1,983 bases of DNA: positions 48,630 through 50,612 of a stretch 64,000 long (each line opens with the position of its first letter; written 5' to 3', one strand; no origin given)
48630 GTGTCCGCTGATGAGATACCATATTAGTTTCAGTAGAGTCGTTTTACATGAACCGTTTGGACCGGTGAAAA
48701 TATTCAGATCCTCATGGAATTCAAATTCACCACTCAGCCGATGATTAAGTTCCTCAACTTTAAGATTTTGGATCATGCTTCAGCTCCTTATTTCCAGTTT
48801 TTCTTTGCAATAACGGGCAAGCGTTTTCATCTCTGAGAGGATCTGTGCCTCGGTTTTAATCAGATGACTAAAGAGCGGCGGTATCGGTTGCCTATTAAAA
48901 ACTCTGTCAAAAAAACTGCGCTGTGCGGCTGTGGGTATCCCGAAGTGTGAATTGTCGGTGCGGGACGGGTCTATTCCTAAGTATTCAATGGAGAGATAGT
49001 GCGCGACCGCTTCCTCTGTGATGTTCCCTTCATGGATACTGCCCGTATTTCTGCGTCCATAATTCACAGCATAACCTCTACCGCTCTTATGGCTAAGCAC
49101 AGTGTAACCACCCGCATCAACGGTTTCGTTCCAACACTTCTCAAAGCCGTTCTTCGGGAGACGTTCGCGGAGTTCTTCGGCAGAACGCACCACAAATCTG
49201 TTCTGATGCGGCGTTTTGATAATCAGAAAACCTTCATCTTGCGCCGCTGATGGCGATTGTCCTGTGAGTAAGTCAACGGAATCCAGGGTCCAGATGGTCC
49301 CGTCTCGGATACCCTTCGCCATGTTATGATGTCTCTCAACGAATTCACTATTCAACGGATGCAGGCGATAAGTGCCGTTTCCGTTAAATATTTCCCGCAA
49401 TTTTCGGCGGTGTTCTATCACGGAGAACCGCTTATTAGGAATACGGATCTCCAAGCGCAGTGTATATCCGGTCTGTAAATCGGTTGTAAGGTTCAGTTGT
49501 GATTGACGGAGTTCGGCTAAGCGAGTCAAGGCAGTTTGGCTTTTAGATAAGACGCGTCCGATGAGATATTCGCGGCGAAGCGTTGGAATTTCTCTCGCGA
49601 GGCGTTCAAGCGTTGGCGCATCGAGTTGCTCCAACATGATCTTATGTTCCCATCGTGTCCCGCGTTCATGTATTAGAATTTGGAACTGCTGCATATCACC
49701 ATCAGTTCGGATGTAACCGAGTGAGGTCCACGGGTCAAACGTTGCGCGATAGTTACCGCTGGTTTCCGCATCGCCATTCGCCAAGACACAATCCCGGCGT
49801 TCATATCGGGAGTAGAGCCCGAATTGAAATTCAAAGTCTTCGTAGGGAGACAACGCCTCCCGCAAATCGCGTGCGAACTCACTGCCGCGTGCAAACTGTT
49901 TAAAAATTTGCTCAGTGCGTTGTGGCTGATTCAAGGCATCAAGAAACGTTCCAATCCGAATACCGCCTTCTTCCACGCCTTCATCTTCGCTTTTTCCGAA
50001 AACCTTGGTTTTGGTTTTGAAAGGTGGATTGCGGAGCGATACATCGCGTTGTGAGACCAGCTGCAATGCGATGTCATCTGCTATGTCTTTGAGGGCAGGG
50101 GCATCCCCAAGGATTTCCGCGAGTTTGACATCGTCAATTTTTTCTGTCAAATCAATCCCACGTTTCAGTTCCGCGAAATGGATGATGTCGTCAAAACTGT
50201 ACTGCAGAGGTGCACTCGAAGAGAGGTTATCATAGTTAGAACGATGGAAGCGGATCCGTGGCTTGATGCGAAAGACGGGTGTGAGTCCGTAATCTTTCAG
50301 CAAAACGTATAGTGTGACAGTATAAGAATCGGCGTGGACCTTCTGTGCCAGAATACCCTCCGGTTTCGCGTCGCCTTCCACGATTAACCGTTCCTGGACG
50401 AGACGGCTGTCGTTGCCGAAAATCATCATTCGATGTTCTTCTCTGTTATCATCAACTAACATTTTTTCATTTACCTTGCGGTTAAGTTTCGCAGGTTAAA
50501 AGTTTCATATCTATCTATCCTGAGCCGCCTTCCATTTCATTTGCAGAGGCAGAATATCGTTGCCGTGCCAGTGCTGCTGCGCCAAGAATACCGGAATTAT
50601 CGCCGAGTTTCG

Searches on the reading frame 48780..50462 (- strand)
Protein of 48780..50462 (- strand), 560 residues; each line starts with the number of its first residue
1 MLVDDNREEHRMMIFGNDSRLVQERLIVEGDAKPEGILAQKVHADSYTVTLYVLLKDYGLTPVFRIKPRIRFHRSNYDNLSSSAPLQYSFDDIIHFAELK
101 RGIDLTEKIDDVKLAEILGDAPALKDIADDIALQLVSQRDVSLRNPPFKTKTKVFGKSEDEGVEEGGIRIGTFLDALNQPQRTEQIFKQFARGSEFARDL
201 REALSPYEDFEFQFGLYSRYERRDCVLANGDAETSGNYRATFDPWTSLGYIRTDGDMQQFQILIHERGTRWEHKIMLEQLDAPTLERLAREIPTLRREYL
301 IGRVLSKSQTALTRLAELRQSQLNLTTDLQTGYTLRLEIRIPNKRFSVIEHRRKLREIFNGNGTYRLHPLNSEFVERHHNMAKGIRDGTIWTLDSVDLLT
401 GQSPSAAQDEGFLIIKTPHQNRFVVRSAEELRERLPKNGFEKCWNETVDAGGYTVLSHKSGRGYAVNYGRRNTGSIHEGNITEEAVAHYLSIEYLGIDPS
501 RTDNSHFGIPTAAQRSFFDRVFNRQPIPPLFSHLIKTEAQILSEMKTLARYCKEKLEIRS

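Call 3: search_protein_families(library=pfam, proteins=[window:48780-50462:-], max_evalue=0.01)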
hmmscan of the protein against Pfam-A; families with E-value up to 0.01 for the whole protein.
window:48780-50462:- (560 aa): 0 families

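Call 4: search_protein_families(library=padloc, proteins=[window:48780-50462:-], max_evalue=0.1)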
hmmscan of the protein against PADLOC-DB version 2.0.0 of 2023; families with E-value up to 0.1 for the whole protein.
window:48780-50462:- (560 aa): 0 families

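Call 5: search_protein_families(library=ncbifam, proteins=[window:48780-50462:-], max_evalue=0.1)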
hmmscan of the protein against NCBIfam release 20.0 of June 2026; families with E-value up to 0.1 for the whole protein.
window:48780-50462:- (560 aa): 0 families

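Call 6: find_homologous_proteins(query=window:48780-50462:-)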
Query window:48780-50462:- (560 aa): 260 proteins with E <= 0.001 among 8000 candidates; the best 120 are listed.
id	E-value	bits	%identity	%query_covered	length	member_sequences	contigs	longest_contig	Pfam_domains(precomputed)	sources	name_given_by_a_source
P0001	0.0e+0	1256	98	100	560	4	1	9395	-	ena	-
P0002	0.0e+0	1155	91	100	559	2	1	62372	-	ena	-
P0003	0.0e+0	1151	89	100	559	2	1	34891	-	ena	-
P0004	0.0e+0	1143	90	100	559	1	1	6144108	-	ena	-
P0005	0.0e+0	1142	89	100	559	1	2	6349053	-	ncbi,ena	-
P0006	0.0e+0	1141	89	100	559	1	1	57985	-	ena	-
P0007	0.0e+0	1140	89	100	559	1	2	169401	-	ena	-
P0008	0.0e+0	1140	88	100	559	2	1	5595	-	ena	-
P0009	0.0e+0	1139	89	100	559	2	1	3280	-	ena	-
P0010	0.0e+0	1139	89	100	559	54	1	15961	-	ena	-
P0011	0.0e+0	1138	89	100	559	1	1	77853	-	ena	-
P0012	0.0e+0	1138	89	100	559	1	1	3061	-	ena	-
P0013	0.0e+0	1137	89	100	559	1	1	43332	-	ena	-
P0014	0.0e+0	1137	89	100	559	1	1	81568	-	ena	-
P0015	0.0e+0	1137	89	100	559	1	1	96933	-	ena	-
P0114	0.0e+0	1075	83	100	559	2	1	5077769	-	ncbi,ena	-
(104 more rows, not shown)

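Call 9: find_encoding_contigs(protein=P0004, flank=10000, max_places=3)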
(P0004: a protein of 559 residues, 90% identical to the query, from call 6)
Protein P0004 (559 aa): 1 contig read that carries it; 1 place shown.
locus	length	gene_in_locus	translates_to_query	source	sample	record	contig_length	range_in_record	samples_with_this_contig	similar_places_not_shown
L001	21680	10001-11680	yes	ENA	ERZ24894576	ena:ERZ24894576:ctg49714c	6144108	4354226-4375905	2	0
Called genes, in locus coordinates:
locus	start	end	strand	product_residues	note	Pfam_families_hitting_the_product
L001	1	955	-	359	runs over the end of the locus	PF02729:OTCace_N, PF00185:OTCace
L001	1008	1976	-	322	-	-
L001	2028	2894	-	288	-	PF01180:DHO_dh, PF01207:Dus (faint), PF03060:NMO (weak)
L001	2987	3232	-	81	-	-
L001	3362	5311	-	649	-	PF20581:DUF6785, PF20580:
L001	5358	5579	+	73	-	-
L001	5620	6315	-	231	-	PF13398:Peptidase_M50B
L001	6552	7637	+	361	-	PF01264:Chorismate_synt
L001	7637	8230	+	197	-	PF05235:CHAD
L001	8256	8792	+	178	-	PF05235:CHAD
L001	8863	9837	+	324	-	PF00480:ROK, PF01869:BcrAD_BadFG (faint)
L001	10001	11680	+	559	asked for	-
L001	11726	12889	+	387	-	PF02463:SMC_N (weak), PF13175:AAA_15, PF13476:AAA_23, PF00005:ABC_tran (faint), PF13304:AAA_21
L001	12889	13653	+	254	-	-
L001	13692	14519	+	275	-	PF01370:Epimerase, PF13460:NAD_binding_10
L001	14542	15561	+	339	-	PF02615:Ldh_2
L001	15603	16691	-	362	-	PF00005:ABC_tran, PF02463:SMC_N (weak), PF13304:AAA_21 (faint), PF17912:OB_MalK, PF08402:TOBE_2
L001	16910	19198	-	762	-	PF00085:Thioredoxin (weak), PF00578:AhpC-TSA, PF08534:Redoxin, PF13905:Thioredoxin_8, PF00578:AhpC-TSA, PF08534:Redoxin, PF00085:Thioredoxin, PF13905:Thioredoxin_8, +7 more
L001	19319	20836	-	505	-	PF00884:Sulfatase, PF01663:Phosphodiest (weak), PF16347:SGSH_C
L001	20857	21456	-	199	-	-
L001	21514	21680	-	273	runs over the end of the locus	PF01261:AP_endonuc_2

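Call 10: find_encoding_contigs(protein=P0114, flank=10000, max_places=3)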
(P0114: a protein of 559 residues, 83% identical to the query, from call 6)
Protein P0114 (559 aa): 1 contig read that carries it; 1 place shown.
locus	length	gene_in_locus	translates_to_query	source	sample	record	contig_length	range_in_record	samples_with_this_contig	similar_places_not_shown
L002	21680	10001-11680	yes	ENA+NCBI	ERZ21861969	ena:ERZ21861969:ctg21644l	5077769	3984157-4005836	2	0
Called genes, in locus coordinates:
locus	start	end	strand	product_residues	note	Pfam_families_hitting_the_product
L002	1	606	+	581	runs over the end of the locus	PF02366:PMT (weak), PF13231:PMT_2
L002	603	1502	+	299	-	PF00535:Glycos_transf_2, PF10111:Glyco_tranf_2_2 (weak), PF13641:Glyco_tranf_2_3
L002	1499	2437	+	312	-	PF03706:LPG_synthase_TM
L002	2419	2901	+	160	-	-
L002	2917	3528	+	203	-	PF04542:Sigma70_r2, PF08281:Sigma70_r4_2, PF04545:Sigma70_r4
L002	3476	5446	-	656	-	PF20581:DUF6785, PF20580:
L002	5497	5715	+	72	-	-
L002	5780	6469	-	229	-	PF13398:Peptidase_M50B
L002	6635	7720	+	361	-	PF01264:Chorismate_synt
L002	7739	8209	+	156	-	PF05235:CHAD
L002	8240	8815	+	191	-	PF05235:CHAD (weak)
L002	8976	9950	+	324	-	PF00480:ROK, PF01869:BcrAD_BadFG (weak)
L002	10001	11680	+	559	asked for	-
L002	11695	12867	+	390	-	PF00005:ABC_tran (faint), PF02463:SMC_N, PF13166:AAA_13 (faint), PF13175:AAA_15, PF13476:AAA_23, PF13304:AAA_21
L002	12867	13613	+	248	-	PF14491:DUF4435 (weak)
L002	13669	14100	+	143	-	PF01370:Epimerase, PF13460:NAD_binding_10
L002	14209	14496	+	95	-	-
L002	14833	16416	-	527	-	PF00089:Trypsin (weak), PF13365:Trypsin_2, PF13414:TPR_11, PF13431:TPR_17 (weak), PF13432:TPR_16 (weak), PF13414:TPR_11 (weak), PF13371:TPR_9, PF13414:TPR_11 (weak), +9 more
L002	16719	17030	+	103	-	-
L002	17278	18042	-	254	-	-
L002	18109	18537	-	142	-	-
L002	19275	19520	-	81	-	PF08281:Sigma70_r4_2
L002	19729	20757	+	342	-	PF02615:Ldh_2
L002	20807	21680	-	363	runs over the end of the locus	PF00005:ABC_tran, PF02463:SMC_N (faint), PF13304:AAA_21 (faint), PF17912:OB_MalK, PF08402:TOBE_2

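Call 15: search_protein_families(library=padloc, proteins=[L001:12889-13653:+, L002:12867-13613:+, L001:11726-12889:+], max_evalue=0.1)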
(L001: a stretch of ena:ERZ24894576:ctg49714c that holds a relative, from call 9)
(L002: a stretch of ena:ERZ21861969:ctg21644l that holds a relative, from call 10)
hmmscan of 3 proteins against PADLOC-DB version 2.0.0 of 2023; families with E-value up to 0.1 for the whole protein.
L001:12889-13653:+ (254 aa): 1 family
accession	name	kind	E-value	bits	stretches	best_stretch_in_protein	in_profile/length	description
PDLC02983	AriB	-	3.3e-07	28.7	1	23-144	5-126/236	-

L002:12867-13613:+ (248 aa): 1 family
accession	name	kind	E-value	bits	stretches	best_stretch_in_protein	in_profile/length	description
PDLC02983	AriB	-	2e-10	39.2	1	23-145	5-127/236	-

L001:11726-12889:+ (387 aa): 150 families (the best 25 are shown)
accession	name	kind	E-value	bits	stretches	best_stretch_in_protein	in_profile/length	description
PDLC04164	AriA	-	1.8e-28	97.8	2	279-372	143-238/253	-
PDLC02980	AriA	-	2.6e-25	88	2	206-369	122-302/304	-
PDLC00289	PtuA1|PtuA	-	4.8e-24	83.1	2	297-377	217-299/404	AAA ATPase domain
PDLC04135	mad3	-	3.3e-22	77.6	1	15-368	15-325/374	mads_3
PDLC02979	AriA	-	3.9e-22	77.5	1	16-369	17-372/373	-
PDLC00271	PtuA1|PtuA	-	1e-19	69.4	2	321-378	273-330/421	AAA ATPase domain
PDLC00290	PtuA1|PtuA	-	3.4e-18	64.2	2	320-374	263-317/414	AAA ATPase domain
PDLC00278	PtuA1|PtuA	-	1.2e-17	62.4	2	330-376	291-337/436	AAA ATPase domain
PDLC00303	PtuA1|PtuA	-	3.4e-16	57.3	2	294-369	202-281/386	AAA ATPase domain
PDLC00307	PtuA1|PtuA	-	3.6e-16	57.1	2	1-52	1-52/424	AAA ATPase domain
PDLC00299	PtuA1|PtuA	-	3.8e-16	57.2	2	199-373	241-424/535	AAA ATPase domain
PDLC02913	ATPase_I-A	-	4.3e-16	57.1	2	193-371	228-408/508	-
PDLC02981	AriAB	-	5.2e-16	56.5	2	302-371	304-378/694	-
PDLC00285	PtuA1|PtuA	-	6.5e-16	56.6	1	298-381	253-342/432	AAA ATPase domain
PDLC00281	PtuA1|PtuA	-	7.5e-16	56.3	2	323-369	286-332/448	AAA ATPase domain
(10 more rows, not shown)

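Call 17: find_encoding_contigs(protein=P0001, flank=10000, max_places=3)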
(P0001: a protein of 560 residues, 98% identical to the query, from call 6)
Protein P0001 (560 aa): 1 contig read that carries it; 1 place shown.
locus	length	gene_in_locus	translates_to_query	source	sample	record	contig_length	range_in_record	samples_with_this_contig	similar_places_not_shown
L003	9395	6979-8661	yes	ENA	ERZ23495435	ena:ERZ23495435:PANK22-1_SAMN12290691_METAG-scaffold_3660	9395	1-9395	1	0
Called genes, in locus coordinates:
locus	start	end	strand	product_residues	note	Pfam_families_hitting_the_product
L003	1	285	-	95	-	?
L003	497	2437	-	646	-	PF20581:DUF6785, PF20580:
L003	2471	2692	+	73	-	-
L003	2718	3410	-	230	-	PF13398:Peptidase_M50B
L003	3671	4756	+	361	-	PF01264:Chorismate_synt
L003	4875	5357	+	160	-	PF05235:CHAD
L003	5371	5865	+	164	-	PF05235:CHAD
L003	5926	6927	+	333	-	PF00480:ROK, PF01869:BcrAD_BadFG (weak)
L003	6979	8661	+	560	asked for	-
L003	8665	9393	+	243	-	?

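Call 18: search_protein_representatives(protein=window:48780-50462:-)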
Query: 560 residues. Proteins with E-value up to 0.001 (for the whole library): 29; up to 1e-10: 24; up to 1e-30: 14. The best 29 are listed.
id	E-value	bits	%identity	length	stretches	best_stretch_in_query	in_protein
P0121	2.4e-198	676.6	58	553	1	2-555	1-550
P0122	6.3e-119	414.5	43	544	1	3-503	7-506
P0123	3.3e-97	342.8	86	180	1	381-560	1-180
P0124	2.4e-90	320.2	37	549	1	3-509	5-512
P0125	3.7e-72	260.2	49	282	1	2-282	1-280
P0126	1.9e-63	231.4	82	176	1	1-137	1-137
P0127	1.3e-62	228.6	81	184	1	276-413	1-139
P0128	5.6e-59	216.7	32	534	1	4-498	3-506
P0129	3.1e-57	210.9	81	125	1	285-405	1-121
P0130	1.0e-46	176.2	56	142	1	420-558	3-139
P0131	6.0e-41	157.1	66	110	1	451-558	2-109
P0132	2.0e-39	152.1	65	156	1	42-153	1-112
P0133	9.4e-34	133.4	68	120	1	2-108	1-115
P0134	1.2e-31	126.4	62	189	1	463-556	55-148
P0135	8.1e-30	120.4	53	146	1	2-136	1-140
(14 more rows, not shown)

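Call 19: find_encoding_contigs(protein=P0122, flank=10000, max_places=4)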
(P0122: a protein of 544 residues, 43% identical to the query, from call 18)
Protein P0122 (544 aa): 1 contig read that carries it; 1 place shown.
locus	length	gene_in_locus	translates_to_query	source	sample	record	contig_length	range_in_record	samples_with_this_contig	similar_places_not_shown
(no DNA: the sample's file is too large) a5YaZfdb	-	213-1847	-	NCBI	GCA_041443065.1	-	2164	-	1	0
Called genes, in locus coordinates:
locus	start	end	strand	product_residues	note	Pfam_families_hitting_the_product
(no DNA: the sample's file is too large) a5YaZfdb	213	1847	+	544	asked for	-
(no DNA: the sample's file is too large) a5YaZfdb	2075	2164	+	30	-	?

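Call 20: find_encoding_contigs(protein=P0124, flank=10000, max_places=4)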
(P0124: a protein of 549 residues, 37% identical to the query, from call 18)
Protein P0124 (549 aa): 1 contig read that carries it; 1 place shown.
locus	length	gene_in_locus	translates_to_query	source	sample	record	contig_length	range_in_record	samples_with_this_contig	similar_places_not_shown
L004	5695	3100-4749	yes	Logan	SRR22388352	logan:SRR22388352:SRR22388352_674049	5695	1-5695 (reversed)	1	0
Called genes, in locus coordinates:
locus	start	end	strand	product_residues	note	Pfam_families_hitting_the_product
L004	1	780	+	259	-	?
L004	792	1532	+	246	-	PF02535:Zip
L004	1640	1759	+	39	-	-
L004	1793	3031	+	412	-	PF00464:SHMT, PF00155:Aminotran_1_2, PF01212:Beta_elim_lyase (weak)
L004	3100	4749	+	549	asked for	-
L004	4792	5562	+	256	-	PF12146:Hydrolase_4, PF20408:Abhydrolase_11 (faint), PF00561:Abhydrolase_1 (weak), PF12697:Abhydrolase_6, PF00326:Peptidase_S9, PF03959:FSH1 (weak), PF20434:BD-FAE (weak), PF05728:UPF0227 (weak), +2 more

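Call 21: find_encoding_contigs(protein=P0128, flank=10000, max_places=4)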
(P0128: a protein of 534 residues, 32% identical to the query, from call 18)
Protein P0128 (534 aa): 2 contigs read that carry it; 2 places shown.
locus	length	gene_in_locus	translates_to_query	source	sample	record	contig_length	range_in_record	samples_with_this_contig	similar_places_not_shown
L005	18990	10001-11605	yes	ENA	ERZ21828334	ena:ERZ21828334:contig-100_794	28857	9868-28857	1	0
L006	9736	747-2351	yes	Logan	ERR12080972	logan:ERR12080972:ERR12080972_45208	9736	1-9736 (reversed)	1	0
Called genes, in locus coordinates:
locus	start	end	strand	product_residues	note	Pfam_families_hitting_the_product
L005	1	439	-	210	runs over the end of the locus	-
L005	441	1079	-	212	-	-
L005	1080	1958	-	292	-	-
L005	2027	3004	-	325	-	-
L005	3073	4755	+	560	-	PF23613:ELP3_N (weak), PF04055:Radical_SAM, PF16199:Radical_SAM_C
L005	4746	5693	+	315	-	PF17125:Methyltr_RsmF_N, PF01189:Methyltr_RsmB-F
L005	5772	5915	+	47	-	-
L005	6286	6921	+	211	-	-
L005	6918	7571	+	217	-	PF19502:DUF6036 (faint)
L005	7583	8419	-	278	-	-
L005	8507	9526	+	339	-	PF00586:AIRS, PF02769:AIRS_C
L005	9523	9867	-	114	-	PF14325:DUF4383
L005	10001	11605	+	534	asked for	-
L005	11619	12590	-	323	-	-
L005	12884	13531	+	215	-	PF02954:HTH_8 (weak)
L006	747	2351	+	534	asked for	-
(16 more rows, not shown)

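Call 23: find_encoding_contigs(protein=P0121, flank=10000, max_places=4)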
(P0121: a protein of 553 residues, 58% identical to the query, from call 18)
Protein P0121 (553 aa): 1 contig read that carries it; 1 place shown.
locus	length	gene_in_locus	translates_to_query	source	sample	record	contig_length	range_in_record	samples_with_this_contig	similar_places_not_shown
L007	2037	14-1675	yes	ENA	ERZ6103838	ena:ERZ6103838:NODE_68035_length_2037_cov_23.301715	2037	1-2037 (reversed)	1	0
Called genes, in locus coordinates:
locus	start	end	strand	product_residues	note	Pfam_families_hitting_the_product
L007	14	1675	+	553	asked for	-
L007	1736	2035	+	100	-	?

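Call 27: find_related_loci(query=window:48780-50462:-, collection=genome_contigs, flank=8000)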
Query window:48780-50462:- (560 aa) in genome_contigs; peptide patterns used: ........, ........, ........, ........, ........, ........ (x = any residue, [..] = any of these).
206 stretches matched a pattern; 119 encode a relative of the query (tblastn E <= 1e-3); the best 80 are kept; 80 distinct loci.
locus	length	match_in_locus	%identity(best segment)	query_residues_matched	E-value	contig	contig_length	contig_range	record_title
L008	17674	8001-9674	89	1-558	0e+0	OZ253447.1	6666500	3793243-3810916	MAG: Candidatus Poribacteria bacterium isolate c3a381aa-0ed9-4b9f-99fb-31763fcdc289 genome assembly, chromosome: 1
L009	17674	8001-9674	89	1-558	0e+0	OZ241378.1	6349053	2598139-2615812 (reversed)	MAG: Candidatus Poribacteria bacterium isolate 8f0f5501-85a9-4e66-9deb-4e7c08d09c04 genome assembly, chromosome: 1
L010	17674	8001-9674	89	1-558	0e+0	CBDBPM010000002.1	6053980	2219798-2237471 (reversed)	MAG: Candidatus Poribacteria bacterium isolate 2ce76e30-9b7a-4682-b141-86baa08e5e2a genome assembly, contig: contig_2, w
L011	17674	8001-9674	88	1-558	0e+0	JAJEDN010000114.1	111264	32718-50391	MAG: Candidatus Poribacteria bacterium isolate p16x33bins.23 k141_138232, whole genome shotgun sequence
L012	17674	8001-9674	88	1-558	0e+0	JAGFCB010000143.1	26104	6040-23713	MAG: Candidatus Poribacteria bacterium isolate SB0101 contig_29418, whole genome shotgun sequence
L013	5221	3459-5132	89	1-558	0e+0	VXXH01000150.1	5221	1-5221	MAG: Candidatus Poribacteria bacterium isolate SB0668_bin_37 NODE_7255_length_5221_cov_6.819396, whole genome shotgun se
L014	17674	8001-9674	89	1-558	0e+0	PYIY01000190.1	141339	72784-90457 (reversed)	MAG: Candidatus Poribacteria bacterium isolate PCPOR4 Ga0207198_1190, whole genome shotgun sequence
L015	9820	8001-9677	88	1-559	0e+0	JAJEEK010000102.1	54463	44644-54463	MAG: Candidatus Poribacteria bacterium isolate p16x34bins.28 k141_494059, whole genome shotgun sequence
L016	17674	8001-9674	89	1-558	0e+0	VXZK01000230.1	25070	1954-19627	MAG: Candidatus Poribacteria bacterium isolate SB0670_bin_33 NODE_1001_length_25070_cov_18.896982, whole genome shotgun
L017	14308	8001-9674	88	1-558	0e+0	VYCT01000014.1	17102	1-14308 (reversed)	MAG: Candidatus Poribacteria bacterium isolate SB0675_bin_22 NODE_1496_length_17102_cov_11.613011, whole genome shotgun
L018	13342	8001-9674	89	1-558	0e+0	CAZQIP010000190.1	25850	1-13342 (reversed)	MAG TPA_asm: uncultured bacterium isolate SRP338948_co1_32 genome assembly, contig: k141_329102, whole genome shotgun se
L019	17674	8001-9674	86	1-558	0e+0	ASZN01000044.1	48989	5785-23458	Candidatus Poribacteria bacterium WGA-3G POR3G_contig_44.45_C, whole genome shotgun sequence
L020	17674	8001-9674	85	1-558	0e+0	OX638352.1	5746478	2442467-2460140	MAG: uncultured Poribacteria bacterium isolate 319d9eaa-e5ea-4d6b-972a-5b23a2ce0867 genome assembly, chromosome: 1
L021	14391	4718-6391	86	1-558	0e+0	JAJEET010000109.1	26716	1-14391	MAG: Candidatus Poribacteria bacterium isolate p16x34bins.5 k141_837613, whole genome shotgun sequence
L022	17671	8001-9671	87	1-558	0e+0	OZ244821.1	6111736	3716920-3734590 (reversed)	MAG: Candidatus Poribacteria bacterium isolate f8e195d4-717b-4ac2-aaf5-fcbd41c48ae0 genome assembly, chromosome: 1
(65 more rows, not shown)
